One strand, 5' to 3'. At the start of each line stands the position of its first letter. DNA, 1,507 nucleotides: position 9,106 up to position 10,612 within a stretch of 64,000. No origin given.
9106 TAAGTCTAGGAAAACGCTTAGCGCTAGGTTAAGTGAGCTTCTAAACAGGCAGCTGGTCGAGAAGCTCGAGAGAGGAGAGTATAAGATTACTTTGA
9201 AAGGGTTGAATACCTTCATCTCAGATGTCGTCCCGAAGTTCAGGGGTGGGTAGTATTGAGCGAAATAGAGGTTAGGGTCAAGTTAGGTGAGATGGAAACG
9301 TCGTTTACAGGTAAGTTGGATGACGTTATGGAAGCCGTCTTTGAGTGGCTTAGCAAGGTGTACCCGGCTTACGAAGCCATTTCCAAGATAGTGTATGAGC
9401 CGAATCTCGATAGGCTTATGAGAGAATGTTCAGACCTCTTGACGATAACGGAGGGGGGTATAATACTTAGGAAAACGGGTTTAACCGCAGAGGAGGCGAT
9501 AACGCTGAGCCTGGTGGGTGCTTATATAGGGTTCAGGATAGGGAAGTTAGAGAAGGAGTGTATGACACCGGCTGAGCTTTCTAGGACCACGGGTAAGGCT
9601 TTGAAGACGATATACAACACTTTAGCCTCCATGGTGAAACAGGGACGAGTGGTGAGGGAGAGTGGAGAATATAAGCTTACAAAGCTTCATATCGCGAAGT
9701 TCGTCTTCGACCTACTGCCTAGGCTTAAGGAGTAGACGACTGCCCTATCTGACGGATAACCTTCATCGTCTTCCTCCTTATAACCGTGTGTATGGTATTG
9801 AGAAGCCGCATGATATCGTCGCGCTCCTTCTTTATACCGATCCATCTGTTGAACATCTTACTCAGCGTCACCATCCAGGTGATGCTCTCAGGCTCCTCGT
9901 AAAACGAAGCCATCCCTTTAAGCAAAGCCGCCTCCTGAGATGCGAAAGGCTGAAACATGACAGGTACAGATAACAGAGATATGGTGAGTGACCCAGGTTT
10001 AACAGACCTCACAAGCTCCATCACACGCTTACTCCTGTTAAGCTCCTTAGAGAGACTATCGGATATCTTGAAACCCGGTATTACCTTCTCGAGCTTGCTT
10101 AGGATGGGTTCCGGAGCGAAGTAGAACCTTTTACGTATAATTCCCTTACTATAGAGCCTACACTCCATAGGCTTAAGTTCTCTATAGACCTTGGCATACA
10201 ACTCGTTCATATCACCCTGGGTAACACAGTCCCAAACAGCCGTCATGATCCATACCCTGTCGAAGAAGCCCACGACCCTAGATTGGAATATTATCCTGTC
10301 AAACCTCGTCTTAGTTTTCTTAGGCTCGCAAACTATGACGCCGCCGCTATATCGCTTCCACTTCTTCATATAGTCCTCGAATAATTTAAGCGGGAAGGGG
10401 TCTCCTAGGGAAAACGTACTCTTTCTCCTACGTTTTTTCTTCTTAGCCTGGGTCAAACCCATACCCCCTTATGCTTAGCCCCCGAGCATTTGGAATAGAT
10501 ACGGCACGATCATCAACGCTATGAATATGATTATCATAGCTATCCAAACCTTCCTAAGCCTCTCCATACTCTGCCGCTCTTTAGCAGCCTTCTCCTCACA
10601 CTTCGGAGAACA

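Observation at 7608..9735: Tandem array of four paralogous small proteins (N-terminal strand motif + C-terminal winged helix) with translationally coupled starts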

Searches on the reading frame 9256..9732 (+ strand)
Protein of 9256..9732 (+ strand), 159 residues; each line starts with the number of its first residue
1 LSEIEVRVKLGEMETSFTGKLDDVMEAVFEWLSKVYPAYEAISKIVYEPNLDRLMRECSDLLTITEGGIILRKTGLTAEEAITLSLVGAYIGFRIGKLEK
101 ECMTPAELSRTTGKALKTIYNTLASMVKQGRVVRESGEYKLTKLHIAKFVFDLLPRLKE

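Call 3: search_protein_families(library=pfam, proteins=[window:9256-9732:+], max_evalue=1)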
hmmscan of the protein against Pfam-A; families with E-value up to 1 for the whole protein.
window:9256-9732:+ (159 aa): 7 families
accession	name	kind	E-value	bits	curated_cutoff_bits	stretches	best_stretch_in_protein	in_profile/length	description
PF01978.25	TrmB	-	0.00036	20.8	25.6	1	98-141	18-61/68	Sugar-specific transcriptional regulator TrmB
PF25213.1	HVO_A0261_N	-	0.00078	19.7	35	1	97-143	19-65/86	HVO_A0261 N-terminal domain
PF12840.13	HTH_20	-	0.02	15.3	27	1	98-130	13-46/51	Helix-turn-helix domain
PF16805.11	Trans_coact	-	0.039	14.2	25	1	23-63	22-62/73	Phage late-transcription coactivator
PF01910.22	Thiamine_BP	-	0.071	13.5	24.9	1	3-32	28-57/92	Thiamine-binding protein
PF09339.16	HTH_IclR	-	0.092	13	22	1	101-135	17-51/52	IclR helix-turn-helix domain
PF13551.12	HTH_29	-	0.12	12.9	28.1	1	99-130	9-40/64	Winged helix-turn helix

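Call 12: find_homologous_proteins(query=window:9256-9732:+, max_evalue=0.01)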
Query window:9256-9732:+ (159 aa): 9 proteins with E <= 0.01 among 57 candidates.
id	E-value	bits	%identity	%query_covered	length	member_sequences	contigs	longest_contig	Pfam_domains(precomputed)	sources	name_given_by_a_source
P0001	6.1e-96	336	100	100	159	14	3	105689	-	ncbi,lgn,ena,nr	ncbi:MAG: hypothetical protein AYL29_001420 [Candidatus Bathyarchaeota archaeon B24]|nr:MAG: hypothe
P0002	9.3e-81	287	83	100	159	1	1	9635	-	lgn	-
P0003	1.2e-80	287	83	100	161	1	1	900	-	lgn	-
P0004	2.2e-80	286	83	100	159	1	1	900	-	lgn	-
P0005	1.0e-65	238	69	99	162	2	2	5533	-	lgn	-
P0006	3.9e-64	233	66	100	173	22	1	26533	-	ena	-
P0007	7.3e-64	232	66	100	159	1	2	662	-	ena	-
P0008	2.4e-61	224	66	99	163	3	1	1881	-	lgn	-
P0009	2.2e-59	218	61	99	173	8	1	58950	-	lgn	-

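Call 14: find_encoding_contigs(protein=P0009, flank=8000, max_places=3)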
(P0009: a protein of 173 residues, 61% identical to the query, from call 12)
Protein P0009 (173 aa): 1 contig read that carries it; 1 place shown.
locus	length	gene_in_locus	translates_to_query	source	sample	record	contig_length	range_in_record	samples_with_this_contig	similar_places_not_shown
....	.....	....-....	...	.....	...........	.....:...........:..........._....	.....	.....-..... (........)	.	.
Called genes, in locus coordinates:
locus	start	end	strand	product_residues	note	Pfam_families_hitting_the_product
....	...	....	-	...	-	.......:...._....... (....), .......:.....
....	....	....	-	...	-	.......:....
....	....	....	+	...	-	-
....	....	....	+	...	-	-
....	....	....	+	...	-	-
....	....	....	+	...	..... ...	-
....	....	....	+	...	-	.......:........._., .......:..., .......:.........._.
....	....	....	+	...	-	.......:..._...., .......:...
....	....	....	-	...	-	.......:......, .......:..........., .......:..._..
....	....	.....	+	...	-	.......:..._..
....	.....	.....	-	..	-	-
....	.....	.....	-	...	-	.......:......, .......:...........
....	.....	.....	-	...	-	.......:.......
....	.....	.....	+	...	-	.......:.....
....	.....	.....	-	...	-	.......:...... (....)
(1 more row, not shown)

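Call 15: find_encoding_contigs(protein=P0006, flank=8000, max_places=3)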
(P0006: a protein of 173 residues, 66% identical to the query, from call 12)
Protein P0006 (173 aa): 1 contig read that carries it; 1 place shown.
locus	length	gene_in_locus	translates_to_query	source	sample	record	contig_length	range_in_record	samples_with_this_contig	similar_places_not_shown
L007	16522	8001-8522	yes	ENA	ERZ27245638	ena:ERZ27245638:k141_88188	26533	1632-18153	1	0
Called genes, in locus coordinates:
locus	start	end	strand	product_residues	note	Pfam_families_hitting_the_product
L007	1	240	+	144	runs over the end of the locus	-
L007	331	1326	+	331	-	PF01408:GFO_IDH_MocA, PF08635:ox_reductase_C, PF02894:GFO_IDH_MocA_C, PF22725:GFO_IDH_MocA_C3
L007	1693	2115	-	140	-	PF05942:PaREP1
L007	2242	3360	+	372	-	-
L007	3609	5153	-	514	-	PF01580:FtsK_SpoIIIE (weak), PF01935:DUF87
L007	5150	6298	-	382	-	PF09376:NurA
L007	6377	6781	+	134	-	-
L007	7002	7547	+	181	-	-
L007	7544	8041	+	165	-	-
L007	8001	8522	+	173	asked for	-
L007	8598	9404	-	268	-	PF02593:DUF166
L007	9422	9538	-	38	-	PF13192:Thioredoxin_3 (weak)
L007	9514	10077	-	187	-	PF23357:DUF7088 (faint), PF13192:Thioredoxin_3 (faint)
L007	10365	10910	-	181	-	PF00150:Cellulase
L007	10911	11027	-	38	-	-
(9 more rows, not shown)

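Call 19: find_encoding_contigs(protein=P0002, flank=8000, max_places=2)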
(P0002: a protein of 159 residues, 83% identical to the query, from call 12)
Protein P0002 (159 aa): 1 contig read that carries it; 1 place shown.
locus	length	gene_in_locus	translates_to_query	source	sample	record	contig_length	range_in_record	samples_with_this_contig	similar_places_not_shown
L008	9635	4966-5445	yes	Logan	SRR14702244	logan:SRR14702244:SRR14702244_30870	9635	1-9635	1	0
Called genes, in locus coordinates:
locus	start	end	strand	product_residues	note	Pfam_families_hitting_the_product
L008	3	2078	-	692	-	?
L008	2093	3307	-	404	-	PF09376:NurA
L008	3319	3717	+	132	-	-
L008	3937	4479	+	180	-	-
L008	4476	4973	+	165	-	-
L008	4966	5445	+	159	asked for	-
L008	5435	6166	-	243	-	-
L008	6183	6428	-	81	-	PF09889:DUF2116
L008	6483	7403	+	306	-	-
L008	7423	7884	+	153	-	PF05402:PqqD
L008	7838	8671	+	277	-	PF04893:Yip1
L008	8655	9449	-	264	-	-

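Call 20: find_encoding_contigs(protein=P0005, flank=8000, max_places=2)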
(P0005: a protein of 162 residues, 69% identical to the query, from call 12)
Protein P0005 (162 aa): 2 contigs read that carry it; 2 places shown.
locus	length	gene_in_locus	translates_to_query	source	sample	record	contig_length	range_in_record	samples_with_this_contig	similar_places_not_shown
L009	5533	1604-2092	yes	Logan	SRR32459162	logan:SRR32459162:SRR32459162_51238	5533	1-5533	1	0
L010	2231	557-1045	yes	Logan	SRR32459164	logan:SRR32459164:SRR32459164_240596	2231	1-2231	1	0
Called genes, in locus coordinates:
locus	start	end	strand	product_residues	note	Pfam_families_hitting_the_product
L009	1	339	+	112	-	?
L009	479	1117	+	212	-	-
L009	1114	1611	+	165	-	-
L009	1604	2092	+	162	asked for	-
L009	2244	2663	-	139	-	-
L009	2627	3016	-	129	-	-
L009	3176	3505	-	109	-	PF00355:Rieske (weak)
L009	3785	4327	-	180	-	PF02887:PK_C (weak)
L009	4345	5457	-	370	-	PF01208:URO-D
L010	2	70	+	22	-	?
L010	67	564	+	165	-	-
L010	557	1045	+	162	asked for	-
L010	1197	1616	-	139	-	-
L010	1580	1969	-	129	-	-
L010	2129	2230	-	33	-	?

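Call 27: search_protein_families(library=ncbifam, proteins=[window:9256-9732:+], max_evalue=1)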
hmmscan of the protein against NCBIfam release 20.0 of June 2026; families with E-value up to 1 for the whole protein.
window:9256-9732:+ (159 aa): 1 family
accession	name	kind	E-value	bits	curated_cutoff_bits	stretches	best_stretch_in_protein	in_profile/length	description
TIGR00106.1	TIGR00106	hypoth_equivalog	0.018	15.6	54.7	1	2-36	29-63/97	MTH1187 family thiamine-binding protein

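Call 28: search_protein_families(library=padloc, proteins=[window:9256-9732:+], max_evalue=1)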
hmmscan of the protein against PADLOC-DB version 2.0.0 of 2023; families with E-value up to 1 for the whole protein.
window:9256-9732:+ (159 aa): 2 families
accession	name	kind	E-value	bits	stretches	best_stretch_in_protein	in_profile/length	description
PDLC01044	Csa3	-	0.00012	20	1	101-144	148-189/194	Type I-A associated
PDLC01850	CARF3--CARF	-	0.00024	19.1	1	99-143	156-202/209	-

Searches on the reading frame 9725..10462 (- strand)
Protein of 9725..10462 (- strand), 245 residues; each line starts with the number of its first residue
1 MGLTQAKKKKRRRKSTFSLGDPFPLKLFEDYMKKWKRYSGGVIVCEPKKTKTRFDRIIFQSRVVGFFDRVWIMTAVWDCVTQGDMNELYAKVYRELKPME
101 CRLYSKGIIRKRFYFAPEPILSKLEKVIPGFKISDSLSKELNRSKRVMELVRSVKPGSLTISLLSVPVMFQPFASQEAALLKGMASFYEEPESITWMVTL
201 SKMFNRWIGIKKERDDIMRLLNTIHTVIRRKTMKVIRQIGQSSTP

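Call 3: search_protein_families(library=pfam, proteins=[window:9725-10462:-], max_evalue=1)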
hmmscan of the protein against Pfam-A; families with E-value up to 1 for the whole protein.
window:9725-10462:- (245 aa): 1 family
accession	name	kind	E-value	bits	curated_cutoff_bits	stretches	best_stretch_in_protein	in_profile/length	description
PF03976.20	PPK2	-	0.014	15.5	22.3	1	53-116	80-143/229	Polyphosphate kinase 2 (PPK2)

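Call 27: search_protein_families(library=ncbifam, proteins=[window:9725-10462:-], max_evalue=1)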
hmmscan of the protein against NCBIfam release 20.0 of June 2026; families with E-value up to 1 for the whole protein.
window:9725-10462:- (245 aa): 0 families

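Call 28: search_protein_families(library=padloc, proteins=[window:9725-10462:-], max_evalue=1)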
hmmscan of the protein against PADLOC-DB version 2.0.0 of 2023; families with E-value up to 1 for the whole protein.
window:9725-10462:- (245 aa): 0 families
